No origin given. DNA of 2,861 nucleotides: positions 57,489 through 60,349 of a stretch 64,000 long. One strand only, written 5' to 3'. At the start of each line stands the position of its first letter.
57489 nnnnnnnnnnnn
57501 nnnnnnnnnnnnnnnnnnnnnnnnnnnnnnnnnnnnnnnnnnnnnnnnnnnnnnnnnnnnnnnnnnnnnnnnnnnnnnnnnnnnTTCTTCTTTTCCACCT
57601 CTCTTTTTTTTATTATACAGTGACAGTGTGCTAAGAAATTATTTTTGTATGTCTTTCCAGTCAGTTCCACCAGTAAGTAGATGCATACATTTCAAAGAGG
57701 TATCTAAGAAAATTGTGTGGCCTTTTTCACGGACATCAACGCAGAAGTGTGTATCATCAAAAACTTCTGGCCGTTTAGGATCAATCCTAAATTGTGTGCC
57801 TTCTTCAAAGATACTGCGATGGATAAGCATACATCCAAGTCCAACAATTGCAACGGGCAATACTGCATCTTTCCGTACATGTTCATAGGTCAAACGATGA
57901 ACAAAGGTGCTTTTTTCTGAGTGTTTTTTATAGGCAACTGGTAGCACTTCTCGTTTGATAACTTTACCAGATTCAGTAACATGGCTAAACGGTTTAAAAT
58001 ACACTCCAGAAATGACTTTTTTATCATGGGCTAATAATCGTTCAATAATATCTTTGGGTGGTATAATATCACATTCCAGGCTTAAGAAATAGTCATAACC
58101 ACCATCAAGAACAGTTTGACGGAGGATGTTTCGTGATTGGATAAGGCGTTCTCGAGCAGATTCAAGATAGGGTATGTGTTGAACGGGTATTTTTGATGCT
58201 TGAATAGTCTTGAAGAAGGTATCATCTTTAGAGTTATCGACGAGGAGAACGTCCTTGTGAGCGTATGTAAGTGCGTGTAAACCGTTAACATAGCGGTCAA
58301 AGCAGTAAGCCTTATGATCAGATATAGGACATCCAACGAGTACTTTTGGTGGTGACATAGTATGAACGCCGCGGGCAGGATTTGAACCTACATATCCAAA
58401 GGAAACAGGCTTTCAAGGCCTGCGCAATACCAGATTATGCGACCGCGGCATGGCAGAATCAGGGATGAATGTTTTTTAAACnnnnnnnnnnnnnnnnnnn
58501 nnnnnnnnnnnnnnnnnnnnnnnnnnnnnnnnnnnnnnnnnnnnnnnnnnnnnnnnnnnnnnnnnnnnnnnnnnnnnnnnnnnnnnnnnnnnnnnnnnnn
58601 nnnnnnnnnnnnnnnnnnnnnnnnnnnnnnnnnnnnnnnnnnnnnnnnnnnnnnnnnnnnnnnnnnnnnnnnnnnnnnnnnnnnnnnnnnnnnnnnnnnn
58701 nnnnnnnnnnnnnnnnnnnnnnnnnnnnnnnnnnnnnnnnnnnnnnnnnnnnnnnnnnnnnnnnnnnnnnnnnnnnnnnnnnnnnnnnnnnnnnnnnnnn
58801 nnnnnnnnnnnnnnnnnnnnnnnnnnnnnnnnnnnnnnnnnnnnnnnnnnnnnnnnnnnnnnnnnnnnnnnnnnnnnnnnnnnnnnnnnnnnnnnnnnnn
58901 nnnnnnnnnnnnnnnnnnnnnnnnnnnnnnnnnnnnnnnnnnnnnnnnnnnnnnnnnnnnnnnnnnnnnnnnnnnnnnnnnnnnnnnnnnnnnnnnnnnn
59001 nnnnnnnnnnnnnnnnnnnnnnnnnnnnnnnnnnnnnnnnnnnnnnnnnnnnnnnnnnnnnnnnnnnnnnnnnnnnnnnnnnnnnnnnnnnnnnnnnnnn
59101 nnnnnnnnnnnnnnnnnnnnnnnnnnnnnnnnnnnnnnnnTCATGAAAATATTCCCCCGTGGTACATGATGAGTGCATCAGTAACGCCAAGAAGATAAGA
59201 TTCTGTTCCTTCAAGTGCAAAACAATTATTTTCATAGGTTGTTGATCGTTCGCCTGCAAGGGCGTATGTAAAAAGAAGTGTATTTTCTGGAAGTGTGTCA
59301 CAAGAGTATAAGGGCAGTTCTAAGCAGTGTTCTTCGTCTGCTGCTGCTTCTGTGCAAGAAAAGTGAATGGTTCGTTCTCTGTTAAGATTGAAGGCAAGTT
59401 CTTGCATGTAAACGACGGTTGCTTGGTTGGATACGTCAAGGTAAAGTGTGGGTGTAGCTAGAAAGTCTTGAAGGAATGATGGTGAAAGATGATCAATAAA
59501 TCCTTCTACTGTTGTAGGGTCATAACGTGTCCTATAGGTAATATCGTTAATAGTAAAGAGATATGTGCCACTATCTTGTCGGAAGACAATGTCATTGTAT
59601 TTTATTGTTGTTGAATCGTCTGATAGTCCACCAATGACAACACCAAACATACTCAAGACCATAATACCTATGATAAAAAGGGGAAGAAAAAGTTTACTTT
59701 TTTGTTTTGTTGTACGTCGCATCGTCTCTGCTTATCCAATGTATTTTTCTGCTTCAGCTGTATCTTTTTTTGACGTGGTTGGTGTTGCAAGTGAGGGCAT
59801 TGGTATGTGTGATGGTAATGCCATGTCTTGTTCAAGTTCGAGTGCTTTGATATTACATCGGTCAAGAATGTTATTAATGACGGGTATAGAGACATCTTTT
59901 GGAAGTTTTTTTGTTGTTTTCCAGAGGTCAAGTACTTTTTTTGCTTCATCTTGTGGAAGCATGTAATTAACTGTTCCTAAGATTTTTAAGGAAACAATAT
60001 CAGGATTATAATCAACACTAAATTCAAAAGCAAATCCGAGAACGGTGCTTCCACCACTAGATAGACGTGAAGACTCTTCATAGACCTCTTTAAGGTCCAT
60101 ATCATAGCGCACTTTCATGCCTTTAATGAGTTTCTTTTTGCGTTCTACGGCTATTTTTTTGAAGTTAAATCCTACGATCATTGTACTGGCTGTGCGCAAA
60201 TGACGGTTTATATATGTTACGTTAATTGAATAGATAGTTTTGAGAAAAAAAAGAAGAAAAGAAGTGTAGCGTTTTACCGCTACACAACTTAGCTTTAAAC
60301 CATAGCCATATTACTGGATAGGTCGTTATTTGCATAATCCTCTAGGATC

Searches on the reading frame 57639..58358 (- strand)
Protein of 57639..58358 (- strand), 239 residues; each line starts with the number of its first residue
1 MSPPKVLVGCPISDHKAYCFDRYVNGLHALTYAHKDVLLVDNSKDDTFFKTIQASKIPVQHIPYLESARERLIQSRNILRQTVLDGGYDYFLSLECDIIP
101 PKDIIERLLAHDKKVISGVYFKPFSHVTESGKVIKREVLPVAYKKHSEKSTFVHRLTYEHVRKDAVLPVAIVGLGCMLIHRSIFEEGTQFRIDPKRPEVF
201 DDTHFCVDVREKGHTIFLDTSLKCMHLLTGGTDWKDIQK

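Call 36: search_protein_families(library=pfam, proteins=[window:57639-58358:-], max_evalue=0.01)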
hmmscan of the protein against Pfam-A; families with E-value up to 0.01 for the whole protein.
window:57639-58358:- (239 aa): 1 family
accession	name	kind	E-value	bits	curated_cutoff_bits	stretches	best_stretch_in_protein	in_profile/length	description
PF03452.20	Anp1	-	1.9e-09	37.8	28.8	1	68-120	117-170/263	Anp1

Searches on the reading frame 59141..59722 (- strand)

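Call 36: search_protein_families(library=pfam, proteins=[window:59141-59722:-], max_evalue=0.01)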
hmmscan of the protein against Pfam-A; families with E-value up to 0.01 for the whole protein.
window:59141-59722:- (193 aa): 0 families

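Call 79: search_protein_families(library=ncbifam, proteins=[window:59141-59722:-], max_evalue=0.1)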
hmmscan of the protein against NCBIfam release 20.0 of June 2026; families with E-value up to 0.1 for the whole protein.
window:59141-59722:- (193 aa): 1 family
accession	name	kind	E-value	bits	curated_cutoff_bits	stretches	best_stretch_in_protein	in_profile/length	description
TIGR04370.1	glyco_rpt_poly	subfamily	0.033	13.2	40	1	5-93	212-304/396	oligosaccharide repeat unit polymerase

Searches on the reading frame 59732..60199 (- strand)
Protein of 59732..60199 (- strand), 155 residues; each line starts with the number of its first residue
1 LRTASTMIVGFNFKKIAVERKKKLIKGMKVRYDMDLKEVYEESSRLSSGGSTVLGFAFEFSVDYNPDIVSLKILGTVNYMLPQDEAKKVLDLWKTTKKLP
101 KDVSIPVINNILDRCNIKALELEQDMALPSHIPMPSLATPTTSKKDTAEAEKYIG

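Call 36: search_protein_families(library=pfam, proteins=[window:59732-60199:-], max_evalue=0.01)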
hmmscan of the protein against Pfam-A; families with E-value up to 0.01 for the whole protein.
window:59732-60199:- (155 aa): 0 families

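Call 79: search_protein_families(library=ncbifam, proteins=[window:59732-60199:-], max_evalue=0.1)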
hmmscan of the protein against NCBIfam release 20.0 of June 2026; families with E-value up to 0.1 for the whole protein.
window:59732-60199:- (155 aa): 0 families

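Call 82: search_solved_structures(query=A4, max_evalue=10, show_alignments=2)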
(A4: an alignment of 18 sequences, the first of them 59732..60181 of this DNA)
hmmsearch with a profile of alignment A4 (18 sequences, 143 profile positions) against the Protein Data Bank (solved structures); distinct sequences matched with E-value up to 10: 1.
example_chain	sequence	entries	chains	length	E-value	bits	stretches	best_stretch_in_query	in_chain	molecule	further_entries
4l1d_A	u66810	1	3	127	1.8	12.1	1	86-129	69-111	Sodium channel subunit beta-3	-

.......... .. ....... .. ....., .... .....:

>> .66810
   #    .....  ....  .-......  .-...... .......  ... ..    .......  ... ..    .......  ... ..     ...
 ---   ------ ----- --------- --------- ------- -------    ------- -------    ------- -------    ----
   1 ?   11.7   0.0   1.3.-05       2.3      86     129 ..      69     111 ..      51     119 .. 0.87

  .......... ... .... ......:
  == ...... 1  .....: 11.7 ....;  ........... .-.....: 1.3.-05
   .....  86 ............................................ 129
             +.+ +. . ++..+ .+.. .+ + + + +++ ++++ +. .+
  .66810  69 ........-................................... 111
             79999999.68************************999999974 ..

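Call 83: search_protein_families(library=pfam, alignment_id=A4, max_evalue=10)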
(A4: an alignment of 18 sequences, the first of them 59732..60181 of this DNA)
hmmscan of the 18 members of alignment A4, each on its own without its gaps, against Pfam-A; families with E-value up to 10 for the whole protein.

A. member 1, window:59732-60181:- (149 aa): 0 families

B. families by the number of members that match (of 18 scanned): 11 families
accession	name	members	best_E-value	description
PF19211.5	CoV_NSP2_N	2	0.074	Coronavirus replicase NSP2, N-terminal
PF16377.10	DUF4987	1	0.042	Domain of unknown function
PF10437.14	Lip_prot_lig_C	1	0.058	Bacterial lipoate protein ligase C-terminus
PF24931.1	ACT_ACR9_3rd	1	0.087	ACR9-like, ACT-like domain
PF13505.12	OMP_b-brl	1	0.094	Outer membrane protein beta-barrel domain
PF06448.16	DUF1081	1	0.097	Domain of Unknown Function (DUF1081)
PF03656.18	Pam16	1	0.1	Pam16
PF14786.12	Death_2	1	0.11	Tube Death domain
PF20293.4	MC6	1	0.13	ABC-three component (ABC-3C) system Middle Component 6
PF21821.3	Dit_like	1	0.16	Dit-like phage tail protein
PF16137.10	DUF4845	1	0.22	Domain of unknown function (DUF4845)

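Call 84: find_homologous_proteins(query=window:59732-60181:-, max_evalue=0.001)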
Query window:59732-60181:- (149 aa): 16 proteins with E <= 0.001 among 74 candidates.
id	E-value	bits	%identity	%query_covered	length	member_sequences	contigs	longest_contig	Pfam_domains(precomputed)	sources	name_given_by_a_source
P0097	4.7e-91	320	100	100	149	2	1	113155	-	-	-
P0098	8.5e-56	206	65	100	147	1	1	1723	-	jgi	-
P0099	1.1e-52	196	63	100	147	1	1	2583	-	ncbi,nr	ncbi:MAG: hypothetical protein Q8Q42_00370 [Nanoarchaeota archaeon]|nr:hypothetical protein [Nanoarc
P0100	2.5e-50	188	63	100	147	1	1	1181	-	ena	-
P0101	2.4e-49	185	58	100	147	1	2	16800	-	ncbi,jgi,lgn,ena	-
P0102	2.4e-48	182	56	100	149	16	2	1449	-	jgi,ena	-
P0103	8.4e-48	180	56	100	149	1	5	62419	-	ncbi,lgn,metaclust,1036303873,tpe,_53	metaclust:\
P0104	8.0e-47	177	59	100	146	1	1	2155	-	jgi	jgi:hypothetical protein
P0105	2.3e-46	175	58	100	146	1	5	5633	-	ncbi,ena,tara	tara:strand:+ start:433 stop:873 length:441 start_codon:yes stop_codon:yes gene_type:complete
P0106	2.6e-46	175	57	100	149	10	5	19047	-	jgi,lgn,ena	-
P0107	2.0e-44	169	58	100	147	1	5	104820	-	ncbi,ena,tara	tara:strand:- start:3134 stop:3577 length:444 start_codon:yes stop_codon:yes gene_type:complete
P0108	7.3e-35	138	48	100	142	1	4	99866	-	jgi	-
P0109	2.3e-20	91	37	100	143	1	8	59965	-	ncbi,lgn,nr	ncbi:hypothetical protein HYS31_02730 [Candidatus Woesearchaeota archaeon]|nr:hypothetical protein [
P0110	7.5e-20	89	38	98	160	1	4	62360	-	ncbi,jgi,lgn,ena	-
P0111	1.2e-17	82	35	89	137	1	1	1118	-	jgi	jgi:hypothetical protein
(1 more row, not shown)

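Call 93: predict_structure(alignment_id=A5)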
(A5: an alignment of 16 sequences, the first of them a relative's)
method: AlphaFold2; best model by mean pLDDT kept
length: 149 residues; sequences in the alignment: 16
mean_pLDDT: 80.1   pTM: 0.73
mean pLDDT of the five models: 80.1, 79.9, 78.2, 77.6, 75.7
residues with pLDDT >= 90: 49; 70-90: 72; 50-70: 12; < 50: 16
segments of 3 or more residues with pLDDT < 50: 134-149
pLDDT, mean of each block of 10 residues (from residue 1): 88 75 82 82 81 86 87 91 91 89 91 87 82 49 39
secondary structure, 60 per line:
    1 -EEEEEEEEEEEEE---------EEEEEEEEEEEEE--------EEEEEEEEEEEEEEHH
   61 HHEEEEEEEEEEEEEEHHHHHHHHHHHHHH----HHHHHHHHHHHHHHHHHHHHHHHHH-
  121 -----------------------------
elements in order: E2-14 E24-36 E45-58 H59-62 E63-76 H77-90 H95-119

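Call 95: fold_search(model_id=the predicted structure, library=pdb)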
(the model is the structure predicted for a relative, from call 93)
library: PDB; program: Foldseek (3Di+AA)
matches with E <= 10: 721; with E <= 0.001: 8
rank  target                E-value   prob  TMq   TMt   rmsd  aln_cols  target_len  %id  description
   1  5mtw_C                1.9e-05  1.00  0.47  0.49   5.6       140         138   13  Mycobacterium tuberculosis Rv1957 SecB-like chaperone in complex with a ChAD peptide from Rv1956 HigA1 antitoxin (released 2018-10-24)
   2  5mtw_A                3.6e-05  1.00  0.51  0.54   4.9       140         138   11  Mycobacterium tuberculosis Rv1957 SecB-like chaperone in complex with a ChAD peptide from Rv1956 HigA1 antitoxin (released 2018-10-24)
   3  5mtw_B                8.0e-05  1.00  0.44  0.47   5.8       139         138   12  Mycobacterium tuberculosis Rv1957 SecB-like chaperone in complex with a ChAD peptide from Rv1956 HigA1 antitoxin (released 2018-10-24)
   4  5mtw_D                9.0e-05  1.00  0.48  0.51   5.2       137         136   12  Mycobacterium tuberculosis Rv1957 SecB-like chaperone in complex with a ChAD peptide from Rv1956 HigA1 antitoxin (released 2018-10-24)
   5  1qyn_B                7.1e-04  1.00  0.48  0.53   5.2       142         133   10  Crystal Structure of SecB from Escherichia coli (released 2003-12-09)
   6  1qyn_A                7.5e-04  1.00  0.49  0.53   4.8       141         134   10  Crystal Structure of SecB from Escherichia coli (released 2003-12-09)
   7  1qyn_D                7.9e-04  1.00  0.49  0.53   5.0       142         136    8  Crystal Structure of SecB from Escherichia coli (released 2003-12-09)
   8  1fx3_B                1.0e-03  1.00  0.51  0.51   5.4       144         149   10  CRYSTAL STRUCTURE OF H. INFLUENZAE SECB (released 2000-12-06)
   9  1fx3_C                1.5e-03  1.00  0.57  0.59   4.5       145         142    9  CRYSTAL STRUCTURE OF H. INFLUENZAE SECB (released 2000-12-06)
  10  1qyn_C                1.5e-03  1.00  0.51  0.56   4.7       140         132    8  Crystal Structure of SecB from Escherichia coli (released 2003-12-09)
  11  1fx3_A                1.5e-03  1.00  0.51  0.53   4.4       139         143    8  CRYSTAL STRUCTURE OF H. INFLUENZAE SECB (released 2000-12-06)
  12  1ozb_A                1.5e-03  1.00  0.50  0.51   4.6       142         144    9  Crystal Structure of SecB complexed with SecA C-terminus (released 2003-10-14)
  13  1fx3_D                1.7e-03  1.00  0.42  0.45   6.1       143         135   10  CRYSTAL STRUCTURE OF H. INFLUENZAE SECB (released 2000-12-06)
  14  1ozb_G                2.8e-03  1.00  0.47  0.48   5.2       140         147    8  Crystal Structure of SecB complexed with SecA C-terminus (released 2003-10-14)
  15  1ozb_E                3.1e-03  1.00  0.49  0.51   4.8       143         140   10  Crystal Structure of SecB complexed with SecA C-terminus (released 2003-10-14)
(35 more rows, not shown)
